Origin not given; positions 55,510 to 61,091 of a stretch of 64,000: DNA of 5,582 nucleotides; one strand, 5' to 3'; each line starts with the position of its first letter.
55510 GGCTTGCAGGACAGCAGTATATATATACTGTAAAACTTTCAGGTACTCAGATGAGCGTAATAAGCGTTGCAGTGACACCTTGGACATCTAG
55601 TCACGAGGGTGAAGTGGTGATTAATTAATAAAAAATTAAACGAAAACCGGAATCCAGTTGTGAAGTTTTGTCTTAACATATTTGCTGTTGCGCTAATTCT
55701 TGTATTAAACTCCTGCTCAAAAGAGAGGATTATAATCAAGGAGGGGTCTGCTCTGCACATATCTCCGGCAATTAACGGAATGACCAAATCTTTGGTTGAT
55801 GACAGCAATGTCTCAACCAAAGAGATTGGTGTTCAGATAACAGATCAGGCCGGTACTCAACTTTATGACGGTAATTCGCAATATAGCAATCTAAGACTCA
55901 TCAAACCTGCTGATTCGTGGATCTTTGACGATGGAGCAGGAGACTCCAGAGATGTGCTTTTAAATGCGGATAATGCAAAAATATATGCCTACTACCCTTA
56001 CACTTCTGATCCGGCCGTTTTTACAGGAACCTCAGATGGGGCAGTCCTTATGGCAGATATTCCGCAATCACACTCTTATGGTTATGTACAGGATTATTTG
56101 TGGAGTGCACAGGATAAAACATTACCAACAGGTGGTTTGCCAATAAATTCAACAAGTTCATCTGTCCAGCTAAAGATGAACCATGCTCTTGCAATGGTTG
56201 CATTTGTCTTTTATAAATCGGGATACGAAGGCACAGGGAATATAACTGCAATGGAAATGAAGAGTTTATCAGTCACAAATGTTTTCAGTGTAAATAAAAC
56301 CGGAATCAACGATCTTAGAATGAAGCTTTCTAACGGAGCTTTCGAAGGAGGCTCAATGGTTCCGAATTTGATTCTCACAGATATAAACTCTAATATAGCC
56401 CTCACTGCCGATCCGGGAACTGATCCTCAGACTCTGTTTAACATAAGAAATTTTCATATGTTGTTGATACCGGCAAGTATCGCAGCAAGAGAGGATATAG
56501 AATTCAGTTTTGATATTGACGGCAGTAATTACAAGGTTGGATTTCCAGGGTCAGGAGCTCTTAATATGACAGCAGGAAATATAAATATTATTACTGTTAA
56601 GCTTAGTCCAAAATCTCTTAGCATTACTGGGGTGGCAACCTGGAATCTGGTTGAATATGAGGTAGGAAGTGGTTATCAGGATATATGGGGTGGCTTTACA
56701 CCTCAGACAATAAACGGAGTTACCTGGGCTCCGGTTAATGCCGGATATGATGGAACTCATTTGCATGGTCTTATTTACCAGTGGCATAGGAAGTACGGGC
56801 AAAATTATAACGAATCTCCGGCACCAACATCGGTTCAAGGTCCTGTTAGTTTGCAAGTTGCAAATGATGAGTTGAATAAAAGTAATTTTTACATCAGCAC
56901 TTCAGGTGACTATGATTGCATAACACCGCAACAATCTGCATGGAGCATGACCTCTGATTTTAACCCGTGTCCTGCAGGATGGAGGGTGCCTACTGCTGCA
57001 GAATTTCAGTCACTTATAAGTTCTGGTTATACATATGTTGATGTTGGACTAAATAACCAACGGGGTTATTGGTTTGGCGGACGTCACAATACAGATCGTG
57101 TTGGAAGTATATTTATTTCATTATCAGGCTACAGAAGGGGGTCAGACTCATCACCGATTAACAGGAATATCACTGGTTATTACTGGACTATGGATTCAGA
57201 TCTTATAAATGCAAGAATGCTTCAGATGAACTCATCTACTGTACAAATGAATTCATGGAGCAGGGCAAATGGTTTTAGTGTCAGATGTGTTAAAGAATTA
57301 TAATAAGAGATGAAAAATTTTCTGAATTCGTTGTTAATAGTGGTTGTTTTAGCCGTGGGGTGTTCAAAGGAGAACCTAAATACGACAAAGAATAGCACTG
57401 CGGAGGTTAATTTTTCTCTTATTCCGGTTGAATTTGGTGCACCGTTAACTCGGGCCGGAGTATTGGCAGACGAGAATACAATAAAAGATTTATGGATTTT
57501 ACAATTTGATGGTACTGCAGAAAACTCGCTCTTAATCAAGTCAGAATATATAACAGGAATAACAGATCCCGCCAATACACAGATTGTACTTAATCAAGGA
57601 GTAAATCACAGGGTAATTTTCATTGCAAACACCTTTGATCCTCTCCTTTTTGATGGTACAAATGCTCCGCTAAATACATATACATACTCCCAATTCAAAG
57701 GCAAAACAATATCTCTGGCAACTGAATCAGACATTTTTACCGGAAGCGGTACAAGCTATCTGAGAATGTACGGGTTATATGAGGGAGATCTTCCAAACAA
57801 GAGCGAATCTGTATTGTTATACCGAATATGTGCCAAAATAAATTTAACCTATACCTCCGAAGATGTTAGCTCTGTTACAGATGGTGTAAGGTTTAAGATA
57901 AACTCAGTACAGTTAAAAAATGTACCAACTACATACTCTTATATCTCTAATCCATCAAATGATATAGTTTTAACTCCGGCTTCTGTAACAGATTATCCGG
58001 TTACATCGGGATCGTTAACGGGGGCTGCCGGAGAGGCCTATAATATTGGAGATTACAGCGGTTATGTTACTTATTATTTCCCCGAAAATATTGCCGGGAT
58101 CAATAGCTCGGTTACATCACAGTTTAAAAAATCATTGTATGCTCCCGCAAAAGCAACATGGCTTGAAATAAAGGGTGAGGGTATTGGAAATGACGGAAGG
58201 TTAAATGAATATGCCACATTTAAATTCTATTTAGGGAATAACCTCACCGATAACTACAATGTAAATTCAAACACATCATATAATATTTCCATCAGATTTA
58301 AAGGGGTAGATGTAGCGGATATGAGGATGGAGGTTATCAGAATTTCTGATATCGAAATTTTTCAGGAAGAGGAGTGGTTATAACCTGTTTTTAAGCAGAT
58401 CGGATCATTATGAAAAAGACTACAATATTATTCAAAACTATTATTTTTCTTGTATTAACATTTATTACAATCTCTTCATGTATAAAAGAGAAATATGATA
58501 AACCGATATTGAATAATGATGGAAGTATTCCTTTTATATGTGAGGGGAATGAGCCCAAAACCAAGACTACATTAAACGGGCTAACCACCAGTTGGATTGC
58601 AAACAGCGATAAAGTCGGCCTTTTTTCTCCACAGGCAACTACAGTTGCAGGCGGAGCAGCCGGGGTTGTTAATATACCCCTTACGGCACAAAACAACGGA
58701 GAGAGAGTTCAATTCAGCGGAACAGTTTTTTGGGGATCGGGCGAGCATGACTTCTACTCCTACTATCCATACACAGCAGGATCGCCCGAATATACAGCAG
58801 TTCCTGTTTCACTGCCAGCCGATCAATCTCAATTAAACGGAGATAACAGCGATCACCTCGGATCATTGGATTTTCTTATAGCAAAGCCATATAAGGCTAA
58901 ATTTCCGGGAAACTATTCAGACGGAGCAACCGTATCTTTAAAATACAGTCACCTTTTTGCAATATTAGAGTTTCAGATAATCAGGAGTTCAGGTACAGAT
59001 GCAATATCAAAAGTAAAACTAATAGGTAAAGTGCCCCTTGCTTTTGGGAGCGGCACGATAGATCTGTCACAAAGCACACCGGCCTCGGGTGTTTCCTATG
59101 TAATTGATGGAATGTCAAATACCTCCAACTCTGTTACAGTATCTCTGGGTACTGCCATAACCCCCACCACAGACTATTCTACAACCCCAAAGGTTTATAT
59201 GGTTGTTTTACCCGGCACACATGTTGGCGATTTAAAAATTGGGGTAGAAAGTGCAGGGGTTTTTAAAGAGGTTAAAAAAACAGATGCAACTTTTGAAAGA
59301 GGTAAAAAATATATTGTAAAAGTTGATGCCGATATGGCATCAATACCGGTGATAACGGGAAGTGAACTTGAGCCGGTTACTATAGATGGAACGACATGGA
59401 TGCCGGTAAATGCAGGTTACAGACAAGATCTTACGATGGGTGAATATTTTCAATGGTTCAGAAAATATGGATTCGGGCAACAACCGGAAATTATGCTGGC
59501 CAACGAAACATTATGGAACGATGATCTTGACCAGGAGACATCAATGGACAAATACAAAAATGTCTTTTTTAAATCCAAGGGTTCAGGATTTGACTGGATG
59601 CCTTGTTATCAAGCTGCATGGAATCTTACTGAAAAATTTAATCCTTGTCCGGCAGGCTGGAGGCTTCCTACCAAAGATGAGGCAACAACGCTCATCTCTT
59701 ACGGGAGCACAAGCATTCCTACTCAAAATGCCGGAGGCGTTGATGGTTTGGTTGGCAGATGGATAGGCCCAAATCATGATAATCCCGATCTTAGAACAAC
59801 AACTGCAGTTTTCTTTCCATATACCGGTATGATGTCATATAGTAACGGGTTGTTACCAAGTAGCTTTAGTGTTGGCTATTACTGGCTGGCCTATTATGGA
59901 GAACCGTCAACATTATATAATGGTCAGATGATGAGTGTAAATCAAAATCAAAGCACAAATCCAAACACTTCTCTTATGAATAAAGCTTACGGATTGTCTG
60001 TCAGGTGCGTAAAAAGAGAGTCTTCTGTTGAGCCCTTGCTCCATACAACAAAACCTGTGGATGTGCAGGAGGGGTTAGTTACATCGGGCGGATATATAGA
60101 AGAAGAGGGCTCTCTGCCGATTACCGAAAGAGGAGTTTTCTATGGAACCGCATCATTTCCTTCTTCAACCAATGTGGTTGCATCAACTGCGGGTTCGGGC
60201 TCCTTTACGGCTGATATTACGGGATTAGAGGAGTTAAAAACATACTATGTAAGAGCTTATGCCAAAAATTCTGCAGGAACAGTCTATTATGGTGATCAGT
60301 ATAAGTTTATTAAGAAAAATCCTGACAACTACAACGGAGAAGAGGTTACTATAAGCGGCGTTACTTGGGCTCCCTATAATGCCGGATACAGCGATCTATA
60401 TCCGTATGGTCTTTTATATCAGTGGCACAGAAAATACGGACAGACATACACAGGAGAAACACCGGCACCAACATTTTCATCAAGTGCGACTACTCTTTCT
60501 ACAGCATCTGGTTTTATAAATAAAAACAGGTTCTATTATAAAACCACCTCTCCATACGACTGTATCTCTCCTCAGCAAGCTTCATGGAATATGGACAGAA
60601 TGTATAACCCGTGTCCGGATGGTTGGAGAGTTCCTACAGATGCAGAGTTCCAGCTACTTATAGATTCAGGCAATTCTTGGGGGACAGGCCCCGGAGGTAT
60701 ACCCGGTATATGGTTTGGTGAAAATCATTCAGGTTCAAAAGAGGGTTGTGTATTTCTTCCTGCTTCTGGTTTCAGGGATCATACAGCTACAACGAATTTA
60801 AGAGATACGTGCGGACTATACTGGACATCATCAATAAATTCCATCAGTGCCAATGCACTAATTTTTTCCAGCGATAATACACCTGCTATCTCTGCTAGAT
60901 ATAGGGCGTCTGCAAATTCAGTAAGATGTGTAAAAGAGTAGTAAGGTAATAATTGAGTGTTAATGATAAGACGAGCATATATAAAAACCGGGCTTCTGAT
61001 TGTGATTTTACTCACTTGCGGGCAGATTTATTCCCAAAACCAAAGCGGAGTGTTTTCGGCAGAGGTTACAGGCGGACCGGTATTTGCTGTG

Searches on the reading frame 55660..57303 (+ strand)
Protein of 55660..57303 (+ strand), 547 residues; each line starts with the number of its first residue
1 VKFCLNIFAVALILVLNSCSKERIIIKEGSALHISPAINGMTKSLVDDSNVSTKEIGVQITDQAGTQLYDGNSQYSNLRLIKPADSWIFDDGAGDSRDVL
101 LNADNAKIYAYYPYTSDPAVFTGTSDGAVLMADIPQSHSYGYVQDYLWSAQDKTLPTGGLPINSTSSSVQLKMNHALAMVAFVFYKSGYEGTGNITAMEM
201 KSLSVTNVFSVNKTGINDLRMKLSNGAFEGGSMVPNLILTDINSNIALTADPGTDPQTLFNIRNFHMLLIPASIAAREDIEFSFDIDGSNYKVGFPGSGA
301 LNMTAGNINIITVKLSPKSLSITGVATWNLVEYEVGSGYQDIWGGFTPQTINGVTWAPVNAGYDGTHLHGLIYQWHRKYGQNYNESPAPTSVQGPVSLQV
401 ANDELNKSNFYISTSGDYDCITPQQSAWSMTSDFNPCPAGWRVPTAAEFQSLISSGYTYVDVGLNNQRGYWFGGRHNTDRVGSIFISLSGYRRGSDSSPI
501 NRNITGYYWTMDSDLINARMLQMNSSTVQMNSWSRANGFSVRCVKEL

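Call 64: search_protein_families(library=pfam, proteins=[window:55660-57303:+])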
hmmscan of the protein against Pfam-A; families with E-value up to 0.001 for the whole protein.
window:55660-57303:+ (547 aa): 3 families
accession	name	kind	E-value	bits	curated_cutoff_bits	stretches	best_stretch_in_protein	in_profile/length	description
PF13149.12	Mfa_like_1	-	1.5e-12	48.5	27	1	51-324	9-240/246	Fimbrillin-like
PF09603.15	Fib_succ_major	-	2.2e-08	35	33.9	1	433-545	62-187/187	Fibrobacter succinogenes major domain (Fib_succ_major)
PF07603.17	Lcl_C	-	0.00041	21.1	34.9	0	440-545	44-117/117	Lcl C-terminal domain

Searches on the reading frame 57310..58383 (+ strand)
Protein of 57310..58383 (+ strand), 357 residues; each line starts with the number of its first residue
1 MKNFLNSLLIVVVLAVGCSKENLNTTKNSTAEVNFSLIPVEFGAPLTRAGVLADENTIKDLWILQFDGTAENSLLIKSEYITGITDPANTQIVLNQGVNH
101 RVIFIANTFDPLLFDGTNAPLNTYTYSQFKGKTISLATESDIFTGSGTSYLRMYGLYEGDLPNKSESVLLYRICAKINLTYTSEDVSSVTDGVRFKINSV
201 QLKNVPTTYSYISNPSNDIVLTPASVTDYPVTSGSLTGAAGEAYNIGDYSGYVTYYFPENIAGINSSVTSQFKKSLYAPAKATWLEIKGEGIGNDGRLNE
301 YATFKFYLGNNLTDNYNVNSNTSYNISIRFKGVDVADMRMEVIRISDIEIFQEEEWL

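Call 64: search_protein_families(library=pfam, proteins=[window:57310-58383:+])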
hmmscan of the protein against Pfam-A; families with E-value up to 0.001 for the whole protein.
window:57310-58383:+ (357 aa): 1 family
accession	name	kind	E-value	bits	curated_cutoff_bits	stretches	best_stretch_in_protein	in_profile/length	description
PF16249.12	DUF4906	-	5.4e-15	55.7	27.7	1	254-328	4-73/73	Domain of unknown function (DUF4906)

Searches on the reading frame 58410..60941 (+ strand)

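Call 64: search_protein_families(library=pfam, proteins=[window:58410-60941:+])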
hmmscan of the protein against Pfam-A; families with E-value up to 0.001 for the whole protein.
window:58410-60941:+ (843 aa): 3 families
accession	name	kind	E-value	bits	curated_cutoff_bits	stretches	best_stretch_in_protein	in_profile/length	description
PF13149.12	Mfa_like_1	-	4.3e-21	76.5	27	1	59-316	5-240/246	Fimbrillin-like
PF09603.15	Fib_succ_major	-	4.8e-19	69.8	33.9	2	323-535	1-187/187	Fibrobacter succinogenes major domain (Fib_succ_major)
PF07603.17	Lcl_C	-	1.3e-08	35.5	34.9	0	738-842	44-117/117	Lcl C-terminal domain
